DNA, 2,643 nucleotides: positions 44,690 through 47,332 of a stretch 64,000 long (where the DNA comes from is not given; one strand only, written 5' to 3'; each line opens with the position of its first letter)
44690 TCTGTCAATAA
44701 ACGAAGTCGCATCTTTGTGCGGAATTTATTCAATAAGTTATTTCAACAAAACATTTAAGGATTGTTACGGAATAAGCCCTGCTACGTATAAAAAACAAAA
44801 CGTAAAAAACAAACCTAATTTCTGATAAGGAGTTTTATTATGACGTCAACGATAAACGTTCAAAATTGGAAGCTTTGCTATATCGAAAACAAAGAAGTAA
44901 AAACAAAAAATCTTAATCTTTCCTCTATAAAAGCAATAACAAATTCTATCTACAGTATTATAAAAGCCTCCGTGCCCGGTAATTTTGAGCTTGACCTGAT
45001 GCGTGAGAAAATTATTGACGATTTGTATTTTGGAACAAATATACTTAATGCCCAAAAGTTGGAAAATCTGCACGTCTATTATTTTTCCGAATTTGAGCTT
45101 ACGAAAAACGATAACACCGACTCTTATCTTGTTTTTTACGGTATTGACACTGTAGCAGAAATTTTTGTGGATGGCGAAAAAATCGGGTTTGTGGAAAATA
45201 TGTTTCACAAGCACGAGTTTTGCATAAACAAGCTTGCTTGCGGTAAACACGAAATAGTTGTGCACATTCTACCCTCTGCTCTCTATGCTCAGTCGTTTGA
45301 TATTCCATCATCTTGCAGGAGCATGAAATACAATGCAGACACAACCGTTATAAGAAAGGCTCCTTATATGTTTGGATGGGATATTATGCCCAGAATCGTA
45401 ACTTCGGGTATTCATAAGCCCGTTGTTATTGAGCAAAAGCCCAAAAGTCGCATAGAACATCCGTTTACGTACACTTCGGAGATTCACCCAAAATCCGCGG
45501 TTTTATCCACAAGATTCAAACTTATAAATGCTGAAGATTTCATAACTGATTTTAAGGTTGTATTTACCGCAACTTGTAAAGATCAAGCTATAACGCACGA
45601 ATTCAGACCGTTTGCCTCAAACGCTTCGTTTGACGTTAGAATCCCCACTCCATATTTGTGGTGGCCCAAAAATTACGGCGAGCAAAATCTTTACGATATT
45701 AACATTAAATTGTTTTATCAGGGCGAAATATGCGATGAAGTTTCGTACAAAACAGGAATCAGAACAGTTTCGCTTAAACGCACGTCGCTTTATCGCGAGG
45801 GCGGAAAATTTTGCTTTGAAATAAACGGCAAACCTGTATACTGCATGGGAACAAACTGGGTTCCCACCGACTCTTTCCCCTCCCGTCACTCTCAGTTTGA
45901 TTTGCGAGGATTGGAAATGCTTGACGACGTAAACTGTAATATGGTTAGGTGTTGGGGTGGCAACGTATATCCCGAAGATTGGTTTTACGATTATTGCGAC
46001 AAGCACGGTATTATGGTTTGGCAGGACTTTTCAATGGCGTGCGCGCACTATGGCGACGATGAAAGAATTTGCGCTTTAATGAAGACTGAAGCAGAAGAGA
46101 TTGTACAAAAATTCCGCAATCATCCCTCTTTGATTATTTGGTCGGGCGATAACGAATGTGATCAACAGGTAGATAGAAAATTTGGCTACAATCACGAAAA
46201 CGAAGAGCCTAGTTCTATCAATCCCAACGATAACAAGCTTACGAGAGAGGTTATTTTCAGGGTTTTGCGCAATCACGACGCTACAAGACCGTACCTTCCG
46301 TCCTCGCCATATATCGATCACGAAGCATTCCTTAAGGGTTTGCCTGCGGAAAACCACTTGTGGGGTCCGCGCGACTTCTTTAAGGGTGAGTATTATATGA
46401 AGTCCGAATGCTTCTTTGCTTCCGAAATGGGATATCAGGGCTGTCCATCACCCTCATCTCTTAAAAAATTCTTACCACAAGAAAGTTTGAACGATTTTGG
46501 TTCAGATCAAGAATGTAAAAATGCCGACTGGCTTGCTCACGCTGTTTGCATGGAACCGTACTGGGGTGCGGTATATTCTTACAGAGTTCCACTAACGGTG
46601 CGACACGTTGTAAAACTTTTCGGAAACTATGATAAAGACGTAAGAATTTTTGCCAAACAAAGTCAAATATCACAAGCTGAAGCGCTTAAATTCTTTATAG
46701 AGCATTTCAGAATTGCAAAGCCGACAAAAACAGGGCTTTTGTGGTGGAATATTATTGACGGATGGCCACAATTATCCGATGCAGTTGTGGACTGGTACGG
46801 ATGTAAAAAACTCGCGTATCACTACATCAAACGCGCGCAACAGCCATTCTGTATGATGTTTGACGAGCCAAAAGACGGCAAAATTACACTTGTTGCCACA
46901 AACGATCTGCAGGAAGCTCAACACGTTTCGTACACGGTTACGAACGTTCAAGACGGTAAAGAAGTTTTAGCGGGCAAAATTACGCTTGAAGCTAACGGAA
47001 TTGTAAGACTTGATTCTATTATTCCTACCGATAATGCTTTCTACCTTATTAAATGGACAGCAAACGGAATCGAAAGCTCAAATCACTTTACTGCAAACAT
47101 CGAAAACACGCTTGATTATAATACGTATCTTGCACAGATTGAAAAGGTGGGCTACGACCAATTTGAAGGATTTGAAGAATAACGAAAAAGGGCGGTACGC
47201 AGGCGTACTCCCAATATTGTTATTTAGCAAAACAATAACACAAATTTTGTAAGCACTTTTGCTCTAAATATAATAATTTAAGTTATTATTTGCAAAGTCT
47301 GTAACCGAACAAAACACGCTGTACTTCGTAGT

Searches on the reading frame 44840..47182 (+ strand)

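Call 9: search_protein_families(library=pfam, proteins=[window:44840-47182:+])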
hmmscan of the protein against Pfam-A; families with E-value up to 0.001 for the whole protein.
window:44840-47182:+ (780 aa): 4 families
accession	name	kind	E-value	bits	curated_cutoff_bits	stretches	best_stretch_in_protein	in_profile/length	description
PF22666.2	Glyco_hydro_2_N2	-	5.3e-32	111.6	27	1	40-193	11-167/167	Glycosyl hydrolase 2 galactose-binding domain-like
PF02836.23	Glyco_hydro_2_C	-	3.4e-10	40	21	1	326-447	8-137/302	Glycosyl hydrolases family 2, TIM barrel domain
PF00703.27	Glyco_hydro_2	-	2.3e-09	38.4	23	1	204-308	2-109/109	Glycosyl hydrolases family 2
PF02837.24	Glyco_hydro_2_N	-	0.0001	22.7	28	1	44-144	35-134/169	Glycosyl hydrolases family 2, sugar binding domain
